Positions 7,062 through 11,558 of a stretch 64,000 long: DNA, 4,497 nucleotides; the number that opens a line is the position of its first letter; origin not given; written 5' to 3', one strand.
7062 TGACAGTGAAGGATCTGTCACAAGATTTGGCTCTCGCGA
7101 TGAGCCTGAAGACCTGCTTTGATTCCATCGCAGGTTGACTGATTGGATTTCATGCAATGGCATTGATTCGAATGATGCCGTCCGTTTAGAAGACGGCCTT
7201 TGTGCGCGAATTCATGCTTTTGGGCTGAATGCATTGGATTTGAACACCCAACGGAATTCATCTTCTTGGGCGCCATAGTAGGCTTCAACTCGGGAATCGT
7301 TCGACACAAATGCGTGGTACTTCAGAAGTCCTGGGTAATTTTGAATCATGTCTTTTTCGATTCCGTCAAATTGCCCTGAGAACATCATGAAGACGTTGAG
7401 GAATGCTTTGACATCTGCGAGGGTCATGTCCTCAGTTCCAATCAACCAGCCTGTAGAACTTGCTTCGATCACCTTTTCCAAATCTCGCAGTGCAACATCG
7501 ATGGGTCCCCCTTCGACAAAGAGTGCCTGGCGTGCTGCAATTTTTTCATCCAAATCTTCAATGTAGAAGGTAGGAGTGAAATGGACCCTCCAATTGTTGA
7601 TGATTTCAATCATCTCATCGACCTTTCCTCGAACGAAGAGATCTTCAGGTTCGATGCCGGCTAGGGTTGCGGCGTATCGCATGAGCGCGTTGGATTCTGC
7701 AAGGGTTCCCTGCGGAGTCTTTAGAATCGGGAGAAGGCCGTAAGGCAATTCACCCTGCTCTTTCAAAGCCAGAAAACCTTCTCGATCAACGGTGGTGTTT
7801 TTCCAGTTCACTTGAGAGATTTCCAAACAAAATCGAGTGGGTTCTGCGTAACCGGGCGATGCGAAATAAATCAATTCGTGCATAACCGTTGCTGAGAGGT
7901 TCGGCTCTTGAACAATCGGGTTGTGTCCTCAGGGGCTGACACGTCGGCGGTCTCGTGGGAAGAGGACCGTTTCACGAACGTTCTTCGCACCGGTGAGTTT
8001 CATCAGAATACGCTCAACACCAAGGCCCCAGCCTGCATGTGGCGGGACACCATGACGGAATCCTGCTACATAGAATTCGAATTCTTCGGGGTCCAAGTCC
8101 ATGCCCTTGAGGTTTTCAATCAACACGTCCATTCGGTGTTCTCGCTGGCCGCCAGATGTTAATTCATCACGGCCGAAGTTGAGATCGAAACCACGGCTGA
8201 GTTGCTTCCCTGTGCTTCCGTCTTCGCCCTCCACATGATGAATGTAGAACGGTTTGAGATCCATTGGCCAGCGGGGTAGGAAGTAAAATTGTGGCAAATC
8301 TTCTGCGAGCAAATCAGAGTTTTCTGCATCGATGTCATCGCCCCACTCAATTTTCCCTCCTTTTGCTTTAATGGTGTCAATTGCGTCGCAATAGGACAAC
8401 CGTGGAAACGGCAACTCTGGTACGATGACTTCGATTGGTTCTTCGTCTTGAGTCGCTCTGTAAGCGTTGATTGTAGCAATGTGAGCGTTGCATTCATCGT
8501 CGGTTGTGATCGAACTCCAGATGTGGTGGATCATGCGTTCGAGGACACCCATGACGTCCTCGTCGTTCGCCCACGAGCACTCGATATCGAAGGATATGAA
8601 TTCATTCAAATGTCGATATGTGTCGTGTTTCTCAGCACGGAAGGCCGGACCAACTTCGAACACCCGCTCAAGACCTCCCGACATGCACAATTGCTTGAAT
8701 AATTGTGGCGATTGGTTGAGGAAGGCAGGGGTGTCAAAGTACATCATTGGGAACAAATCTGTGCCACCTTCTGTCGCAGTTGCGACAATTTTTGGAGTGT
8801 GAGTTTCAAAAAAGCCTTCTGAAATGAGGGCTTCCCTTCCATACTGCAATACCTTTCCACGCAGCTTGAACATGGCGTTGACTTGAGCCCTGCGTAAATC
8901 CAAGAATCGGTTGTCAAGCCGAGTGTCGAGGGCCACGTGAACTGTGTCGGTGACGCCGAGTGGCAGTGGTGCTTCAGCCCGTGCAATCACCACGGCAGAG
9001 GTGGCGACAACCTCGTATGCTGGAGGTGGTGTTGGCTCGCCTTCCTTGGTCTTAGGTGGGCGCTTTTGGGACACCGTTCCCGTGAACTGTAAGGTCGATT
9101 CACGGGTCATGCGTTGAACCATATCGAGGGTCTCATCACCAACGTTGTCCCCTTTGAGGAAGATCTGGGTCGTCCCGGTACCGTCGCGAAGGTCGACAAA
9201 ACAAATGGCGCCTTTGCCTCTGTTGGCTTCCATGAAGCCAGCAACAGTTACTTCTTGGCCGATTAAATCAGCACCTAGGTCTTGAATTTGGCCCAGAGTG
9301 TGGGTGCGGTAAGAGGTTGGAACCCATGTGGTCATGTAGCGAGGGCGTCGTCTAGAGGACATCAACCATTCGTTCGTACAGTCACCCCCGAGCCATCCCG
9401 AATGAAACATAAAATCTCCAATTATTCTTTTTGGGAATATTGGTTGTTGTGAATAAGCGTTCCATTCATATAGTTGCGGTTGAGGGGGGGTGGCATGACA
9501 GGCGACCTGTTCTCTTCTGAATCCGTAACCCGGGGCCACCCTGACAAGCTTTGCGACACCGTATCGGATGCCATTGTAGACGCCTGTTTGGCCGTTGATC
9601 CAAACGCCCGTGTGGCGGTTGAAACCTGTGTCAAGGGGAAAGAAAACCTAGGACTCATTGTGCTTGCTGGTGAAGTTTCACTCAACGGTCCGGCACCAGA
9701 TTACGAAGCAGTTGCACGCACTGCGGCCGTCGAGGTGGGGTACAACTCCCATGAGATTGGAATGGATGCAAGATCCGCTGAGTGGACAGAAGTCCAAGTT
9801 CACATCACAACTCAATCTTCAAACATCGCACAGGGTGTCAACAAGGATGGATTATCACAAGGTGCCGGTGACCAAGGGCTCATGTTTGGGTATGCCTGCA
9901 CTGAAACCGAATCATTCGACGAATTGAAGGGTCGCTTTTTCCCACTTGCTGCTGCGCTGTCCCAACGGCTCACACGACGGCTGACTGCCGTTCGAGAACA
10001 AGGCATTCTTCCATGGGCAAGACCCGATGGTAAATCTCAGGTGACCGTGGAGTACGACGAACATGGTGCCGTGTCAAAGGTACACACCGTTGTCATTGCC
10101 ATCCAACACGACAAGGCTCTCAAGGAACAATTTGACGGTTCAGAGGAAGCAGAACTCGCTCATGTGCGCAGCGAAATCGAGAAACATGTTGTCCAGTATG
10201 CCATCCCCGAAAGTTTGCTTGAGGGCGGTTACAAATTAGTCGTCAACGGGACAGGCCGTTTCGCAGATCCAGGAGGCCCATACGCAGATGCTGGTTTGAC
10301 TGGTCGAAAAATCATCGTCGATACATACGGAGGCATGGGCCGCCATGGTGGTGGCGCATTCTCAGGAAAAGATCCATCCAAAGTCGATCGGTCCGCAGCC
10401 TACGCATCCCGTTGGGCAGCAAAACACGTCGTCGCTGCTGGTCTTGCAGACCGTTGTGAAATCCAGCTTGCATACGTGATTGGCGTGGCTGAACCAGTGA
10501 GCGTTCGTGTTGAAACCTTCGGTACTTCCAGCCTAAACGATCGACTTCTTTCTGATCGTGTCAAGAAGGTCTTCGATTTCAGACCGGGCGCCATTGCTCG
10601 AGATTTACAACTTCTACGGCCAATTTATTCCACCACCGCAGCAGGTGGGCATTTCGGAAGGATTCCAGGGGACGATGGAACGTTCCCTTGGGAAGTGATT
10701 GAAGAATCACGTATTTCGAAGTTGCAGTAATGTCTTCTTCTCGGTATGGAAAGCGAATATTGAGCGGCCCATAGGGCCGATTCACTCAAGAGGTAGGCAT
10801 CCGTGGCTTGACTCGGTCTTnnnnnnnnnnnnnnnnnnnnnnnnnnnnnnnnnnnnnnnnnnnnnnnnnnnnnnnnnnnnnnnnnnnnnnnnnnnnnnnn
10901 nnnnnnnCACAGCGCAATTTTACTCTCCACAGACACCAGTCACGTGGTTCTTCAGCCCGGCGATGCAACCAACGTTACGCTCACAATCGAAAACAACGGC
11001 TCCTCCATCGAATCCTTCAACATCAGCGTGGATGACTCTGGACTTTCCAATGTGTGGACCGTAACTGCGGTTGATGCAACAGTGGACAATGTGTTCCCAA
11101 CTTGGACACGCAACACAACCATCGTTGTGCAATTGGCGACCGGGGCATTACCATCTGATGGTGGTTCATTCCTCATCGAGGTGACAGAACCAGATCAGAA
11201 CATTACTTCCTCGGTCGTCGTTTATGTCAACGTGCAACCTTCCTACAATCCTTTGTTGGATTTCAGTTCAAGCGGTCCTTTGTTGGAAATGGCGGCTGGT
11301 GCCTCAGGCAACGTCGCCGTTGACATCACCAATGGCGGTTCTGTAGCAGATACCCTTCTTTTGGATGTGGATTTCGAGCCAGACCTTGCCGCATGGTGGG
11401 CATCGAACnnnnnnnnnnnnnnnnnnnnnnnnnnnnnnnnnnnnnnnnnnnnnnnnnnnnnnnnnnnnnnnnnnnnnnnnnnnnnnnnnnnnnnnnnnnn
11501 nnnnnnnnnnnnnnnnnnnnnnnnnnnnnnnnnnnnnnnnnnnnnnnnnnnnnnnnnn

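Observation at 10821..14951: Surface protein 1 architecture: SGNH-hydrolase-like domain in the ectodomain and a cytoplasmic zinc ribbon after the C-terminal anchor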

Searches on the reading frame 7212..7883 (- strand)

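Call 17: search_protein_families(library=pfam, proteins=[window:7212-7883:-], max_evalue=0.001)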
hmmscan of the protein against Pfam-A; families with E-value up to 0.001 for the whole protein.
window:7212-7883:- (223 aa): 1 family
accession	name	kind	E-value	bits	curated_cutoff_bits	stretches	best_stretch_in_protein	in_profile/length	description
PF14497.11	GST_C_3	-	2.1e-07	31.5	21.6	1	97-203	2-101/104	Glutathione S-transferase, C-terminal domain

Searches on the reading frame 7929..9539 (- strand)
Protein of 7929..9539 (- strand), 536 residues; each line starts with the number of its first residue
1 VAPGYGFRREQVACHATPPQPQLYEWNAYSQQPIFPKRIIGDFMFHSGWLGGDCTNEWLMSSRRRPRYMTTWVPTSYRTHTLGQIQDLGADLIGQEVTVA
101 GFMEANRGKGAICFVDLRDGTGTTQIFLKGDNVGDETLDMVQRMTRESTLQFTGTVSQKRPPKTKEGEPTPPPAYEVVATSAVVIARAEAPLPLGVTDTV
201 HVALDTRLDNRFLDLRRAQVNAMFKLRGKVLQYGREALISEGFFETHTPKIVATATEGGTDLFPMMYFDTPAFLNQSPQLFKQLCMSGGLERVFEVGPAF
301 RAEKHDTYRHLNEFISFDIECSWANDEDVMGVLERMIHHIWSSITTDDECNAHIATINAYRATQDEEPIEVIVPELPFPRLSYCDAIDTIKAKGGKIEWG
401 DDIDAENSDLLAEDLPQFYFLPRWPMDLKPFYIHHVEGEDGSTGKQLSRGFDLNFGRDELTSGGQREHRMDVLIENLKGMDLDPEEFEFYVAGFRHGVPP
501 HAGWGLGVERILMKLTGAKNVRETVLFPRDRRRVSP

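Call 17: search_protein_families(library=pfam, proteins=[window:7929-9539:-], max_evalue=0.001)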
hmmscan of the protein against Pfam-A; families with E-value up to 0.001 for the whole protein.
window:7929-9539:- (536 aa): 3 families
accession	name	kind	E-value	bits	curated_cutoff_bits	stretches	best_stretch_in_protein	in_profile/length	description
PF00152.25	tRNA-synt_2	-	4.6e-79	266.1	25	1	205-530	3-307/308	tRNA synthetases class II (D, K and N)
PF01336.31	tRNA_anti-codon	-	3e-09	37.1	27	1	97-183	1-73/75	OB-fold nucleic acid binding domain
PF01409.25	tRNA-synt_2d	-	0.00019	21.4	19.8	0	502-524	213-235/246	tRNA synthetases class II core domain (F)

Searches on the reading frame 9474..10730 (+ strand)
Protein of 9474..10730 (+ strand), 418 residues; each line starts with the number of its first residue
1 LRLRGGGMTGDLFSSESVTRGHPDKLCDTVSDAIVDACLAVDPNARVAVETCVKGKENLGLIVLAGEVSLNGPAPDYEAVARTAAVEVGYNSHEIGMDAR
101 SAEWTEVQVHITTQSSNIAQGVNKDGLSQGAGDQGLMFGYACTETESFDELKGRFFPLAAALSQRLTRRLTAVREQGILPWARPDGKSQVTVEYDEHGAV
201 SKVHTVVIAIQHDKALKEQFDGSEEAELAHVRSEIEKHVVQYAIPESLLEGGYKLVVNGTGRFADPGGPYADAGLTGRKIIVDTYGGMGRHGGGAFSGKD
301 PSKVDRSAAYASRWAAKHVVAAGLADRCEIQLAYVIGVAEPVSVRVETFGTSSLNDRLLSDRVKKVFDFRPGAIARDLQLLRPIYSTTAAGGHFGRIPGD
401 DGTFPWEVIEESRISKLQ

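Call 17: search_protein_families(library=pfam, proteins=[window:9474-10730:+], max_evalue=0.001)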
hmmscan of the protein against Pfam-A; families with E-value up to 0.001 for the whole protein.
window:9474-10730:+ (418 aa): 3 families
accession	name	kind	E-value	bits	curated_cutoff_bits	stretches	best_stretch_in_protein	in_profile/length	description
PF02773.21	S-AdoMet_synt_C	-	9e-63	210.8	25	1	267-407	2-137/138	S-adenosylmethionine synthetase, C-terminal domain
PF02772.21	S-AdoMet_synt_M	-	1.1e-34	119.5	29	1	129-263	2-120/120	S-adenosylmethionine synthetase, central domain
PF00438.25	S-AdoMet_synt_N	-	3.2e-28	98.6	33.1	1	12-115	3-98/99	S-adenosylmethionine synthetase, N-terminal domain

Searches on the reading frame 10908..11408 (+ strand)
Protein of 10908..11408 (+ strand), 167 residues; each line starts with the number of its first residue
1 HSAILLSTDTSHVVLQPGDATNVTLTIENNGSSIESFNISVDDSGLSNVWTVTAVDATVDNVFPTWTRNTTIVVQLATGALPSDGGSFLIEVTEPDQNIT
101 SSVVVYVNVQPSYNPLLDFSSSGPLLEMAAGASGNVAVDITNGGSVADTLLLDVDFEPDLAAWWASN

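Call 54: search_protein_families(library=pfam, proteins=[window:10908-11408:+], max_evalue=10)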
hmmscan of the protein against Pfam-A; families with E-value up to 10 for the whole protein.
seq(167 aa): 3 families
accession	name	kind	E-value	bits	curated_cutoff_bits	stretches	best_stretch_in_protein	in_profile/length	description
PF24156.1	DUF7407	-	0.012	16.3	28.2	1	4-35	29-60/74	Domain of unknown function (DUF7407)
PF10633.15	NPCBM_assoc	-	0.024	15.2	24.4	1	16-84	2-68/78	NPCBM-associated, NEW3 domain of alpha-galactosidase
PF21602.3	GldM_3rd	-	0.14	12.9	25.2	1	7-38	43-78/82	GldM third domain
